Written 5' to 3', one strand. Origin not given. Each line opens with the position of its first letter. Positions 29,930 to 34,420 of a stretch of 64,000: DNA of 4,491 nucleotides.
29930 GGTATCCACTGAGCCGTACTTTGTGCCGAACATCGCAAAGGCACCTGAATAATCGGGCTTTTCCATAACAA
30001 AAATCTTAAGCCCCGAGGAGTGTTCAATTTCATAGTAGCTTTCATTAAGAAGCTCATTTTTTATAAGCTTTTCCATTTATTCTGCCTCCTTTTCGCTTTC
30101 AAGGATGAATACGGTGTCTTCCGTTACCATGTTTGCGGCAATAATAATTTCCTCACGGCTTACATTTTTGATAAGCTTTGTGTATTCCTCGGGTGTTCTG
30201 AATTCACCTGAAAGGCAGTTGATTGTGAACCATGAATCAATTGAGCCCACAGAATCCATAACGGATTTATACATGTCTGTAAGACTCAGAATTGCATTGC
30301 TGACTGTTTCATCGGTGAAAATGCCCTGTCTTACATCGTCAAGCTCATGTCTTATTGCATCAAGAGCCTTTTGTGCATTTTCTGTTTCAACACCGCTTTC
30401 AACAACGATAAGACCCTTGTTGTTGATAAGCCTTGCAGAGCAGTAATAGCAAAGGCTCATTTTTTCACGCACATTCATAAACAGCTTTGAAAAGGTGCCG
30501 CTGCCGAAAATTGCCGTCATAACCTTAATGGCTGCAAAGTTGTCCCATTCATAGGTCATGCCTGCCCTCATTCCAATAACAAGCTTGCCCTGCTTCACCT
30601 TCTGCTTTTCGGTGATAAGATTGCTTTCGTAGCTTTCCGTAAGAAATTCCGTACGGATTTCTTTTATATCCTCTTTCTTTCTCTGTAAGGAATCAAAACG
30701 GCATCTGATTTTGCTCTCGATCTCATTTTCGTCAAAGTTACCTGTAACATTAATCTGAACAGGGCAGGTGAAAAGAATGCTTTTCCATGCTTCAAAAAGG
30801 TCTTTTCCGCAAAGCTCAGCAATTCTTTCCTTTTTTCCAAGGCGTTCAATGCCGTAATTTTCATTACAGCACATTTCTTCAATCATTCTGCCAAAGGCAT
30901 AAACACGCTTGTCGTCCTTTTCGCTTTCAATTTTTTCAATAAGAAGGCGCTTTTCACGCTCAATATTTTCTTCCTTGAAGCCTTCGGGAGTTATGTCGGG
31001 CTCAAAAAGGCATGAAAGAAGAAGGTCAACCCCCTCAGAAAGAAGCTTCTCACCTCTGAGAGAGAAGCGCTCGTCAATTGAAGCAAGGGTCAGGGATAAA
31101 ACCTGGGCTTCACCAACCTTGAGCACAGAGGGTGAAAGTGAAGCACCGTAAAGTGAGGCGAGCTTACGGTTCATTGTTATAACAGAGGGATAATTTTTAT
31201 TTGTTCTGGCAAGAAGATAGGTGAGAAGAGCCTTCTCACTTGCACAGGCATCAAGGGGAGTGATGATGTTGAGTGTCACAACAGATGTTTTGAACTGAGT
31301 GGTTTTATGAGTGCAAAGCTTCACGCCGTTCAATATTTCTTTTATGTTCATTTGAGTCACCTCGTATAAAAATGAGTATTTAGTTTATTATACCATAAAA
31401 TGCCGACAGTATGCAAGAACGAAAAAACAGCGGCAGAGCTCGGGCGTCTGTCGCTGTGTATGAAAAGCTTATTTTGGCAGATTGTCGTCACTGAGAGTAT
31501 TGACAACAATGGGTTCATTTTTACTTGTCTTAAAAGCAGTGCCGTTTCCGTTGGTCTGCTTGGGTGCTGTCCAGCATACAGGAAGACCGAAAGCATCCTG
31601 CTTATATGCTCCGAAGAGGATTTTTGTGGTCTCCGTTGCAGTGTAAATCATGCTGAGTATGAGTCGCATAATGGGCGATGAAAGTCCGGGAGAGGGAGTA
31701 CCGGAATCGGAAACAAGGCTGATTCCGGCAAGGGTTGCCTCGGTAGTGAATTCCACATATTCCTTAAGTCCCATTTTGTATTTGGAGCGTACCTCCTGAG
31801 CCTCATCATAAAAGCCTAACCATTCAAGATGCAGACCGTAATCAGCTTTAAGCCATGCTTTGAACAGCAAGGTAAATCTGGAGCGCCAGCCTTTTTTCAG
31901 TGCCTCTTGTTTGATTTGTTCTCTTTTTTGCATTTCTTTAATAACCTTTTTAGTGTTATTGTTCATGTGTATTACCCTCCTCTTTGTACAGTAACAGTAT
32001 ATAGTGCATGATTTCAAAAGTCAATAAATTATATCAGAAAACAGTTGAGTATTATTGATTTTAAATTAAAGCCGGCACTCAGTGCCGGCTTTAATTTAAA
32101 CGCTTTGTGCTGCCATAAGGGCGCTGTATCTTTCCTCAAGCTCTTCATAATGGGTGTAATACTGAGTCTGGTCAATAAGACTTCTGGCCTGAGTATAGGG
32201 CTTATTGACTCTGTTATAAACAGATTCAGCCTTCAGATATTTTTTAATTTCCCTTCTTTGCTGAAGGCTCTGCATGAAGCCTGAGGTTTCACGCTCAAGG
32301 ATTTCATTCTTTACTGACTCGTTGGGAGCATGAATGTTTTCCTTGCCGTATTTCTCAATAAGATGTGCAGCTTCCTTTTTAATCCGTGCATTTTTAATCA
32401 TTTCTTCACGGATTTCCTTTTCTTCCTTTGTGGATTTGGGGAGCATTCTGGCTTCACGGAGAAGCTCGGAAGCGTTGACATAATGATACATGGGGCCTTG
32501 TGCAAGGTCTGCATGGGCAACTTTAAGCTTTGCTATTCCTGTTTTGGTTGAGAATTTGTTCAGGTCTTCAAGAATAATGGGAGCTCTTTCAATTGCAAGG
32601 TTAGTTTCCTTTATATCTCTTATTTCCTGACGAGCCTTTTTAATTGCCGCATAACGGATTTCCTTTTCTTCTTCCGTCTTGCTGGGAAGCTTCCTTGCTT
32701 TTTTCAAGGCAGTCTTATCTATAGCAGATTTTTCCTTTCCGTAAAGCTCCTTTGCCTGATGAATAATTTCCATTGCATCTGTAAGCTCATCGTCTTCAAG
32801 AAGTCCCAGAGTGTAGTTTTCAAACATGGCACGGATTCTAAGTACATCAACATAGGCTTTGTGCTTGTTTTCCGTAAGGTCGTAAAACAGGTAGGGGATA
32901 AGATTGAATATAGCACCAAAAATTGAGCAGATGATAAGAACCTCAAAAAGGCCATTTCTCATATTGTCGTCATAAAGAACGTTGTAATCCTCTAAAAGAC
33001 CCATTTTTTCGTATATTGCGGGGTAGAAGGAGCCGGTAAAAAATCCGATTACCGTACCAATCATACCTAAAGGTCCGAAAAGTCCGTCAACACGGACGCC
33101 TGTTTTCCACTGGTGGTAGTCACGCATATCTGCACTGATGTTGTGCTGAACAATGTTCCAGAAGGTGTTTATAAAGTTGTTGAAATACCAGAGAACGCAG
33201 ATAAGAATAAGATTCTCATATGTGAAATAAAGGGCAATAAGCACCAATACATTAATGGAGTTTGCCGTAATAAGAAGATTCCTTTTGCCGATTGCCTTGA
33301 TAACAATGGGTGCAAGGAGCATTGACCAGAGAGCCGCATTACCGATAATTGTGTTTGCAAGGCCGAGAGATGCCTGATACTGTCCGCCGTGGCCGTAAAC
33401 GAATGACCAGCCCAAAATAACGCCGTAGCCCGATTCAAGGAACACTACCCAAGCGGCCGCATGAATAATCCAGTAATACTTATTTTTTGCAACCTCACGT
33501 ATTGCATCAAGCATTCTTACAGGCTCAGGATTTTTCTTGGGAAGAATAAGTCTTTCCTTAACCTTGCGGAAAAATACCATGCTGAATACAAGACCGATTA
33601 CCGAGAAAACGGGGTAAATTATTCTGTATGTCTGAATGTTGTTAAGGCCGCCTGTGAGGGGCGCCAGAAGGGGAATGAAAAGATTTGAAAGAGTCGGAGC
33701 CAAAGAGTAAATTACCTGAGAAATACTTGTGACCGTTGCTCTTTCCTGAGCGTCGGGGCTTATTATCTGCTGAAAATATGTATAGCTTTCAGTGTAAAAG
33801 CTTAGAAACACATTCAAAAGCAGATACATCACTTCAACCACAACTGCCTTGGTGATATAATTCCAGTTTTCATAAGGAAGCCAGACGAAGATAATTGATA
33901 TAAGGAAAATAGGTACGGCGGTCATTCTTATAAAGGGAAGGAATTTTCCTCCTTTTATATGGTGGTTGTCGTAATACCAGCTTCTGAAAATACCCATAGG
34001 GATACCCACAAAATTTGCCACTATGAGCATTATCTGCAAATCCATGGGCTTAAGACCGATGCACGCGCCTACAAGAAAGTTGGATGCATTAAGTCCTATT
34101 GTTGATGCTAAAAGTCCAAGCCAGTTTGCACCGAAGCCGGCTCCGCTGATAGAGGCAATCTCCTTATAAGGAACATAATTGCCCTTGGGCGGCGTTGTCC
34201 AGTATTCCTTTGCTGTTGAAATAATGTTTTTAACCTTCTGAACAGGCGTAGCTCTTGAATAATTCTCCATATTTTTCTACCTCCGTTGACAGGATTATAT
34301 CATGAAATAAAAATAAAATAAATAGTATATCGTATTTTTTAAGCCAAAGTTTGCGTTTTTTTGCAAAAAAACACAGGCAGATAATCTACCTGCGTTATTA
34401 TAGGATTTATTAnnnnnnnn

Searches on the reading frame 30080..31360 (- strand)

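Call 64: search_protein_families(library=pfam, proteins=[window:30080-31360:-], max_evalue=0.00001)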
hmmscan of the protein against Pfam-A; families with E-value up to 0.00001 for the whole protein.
window:30080-31360:- (427 aa): 1 family
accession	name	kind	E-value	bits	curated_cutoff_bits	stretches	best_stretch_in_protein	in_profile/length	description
PF05193.26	Peptidase_M16_C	-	5.5e-21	75.7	23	1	205-357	24-178/181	Peptidase M16 inactive domain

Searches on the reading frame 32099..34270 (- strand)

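Call 64: search_protein_families(library=pfam, proteins=[window:32099-34270:-], max_evalue=0.00001)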
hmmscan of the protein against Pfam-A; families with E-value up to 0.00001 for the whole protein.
window:32099-34270:- (724 aa): 2 families
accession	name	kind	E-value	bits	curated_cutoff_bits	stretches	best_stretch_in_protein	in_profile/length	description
PF13347.12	MFS_2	-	7.9e-28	97.6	27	1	70-401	27-361/427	MFS/sugar transport protein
PF07690.21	MFS_1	-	1.5e-08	34.4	33.4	1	173-383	116-328/347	Major Facilitator Superfamily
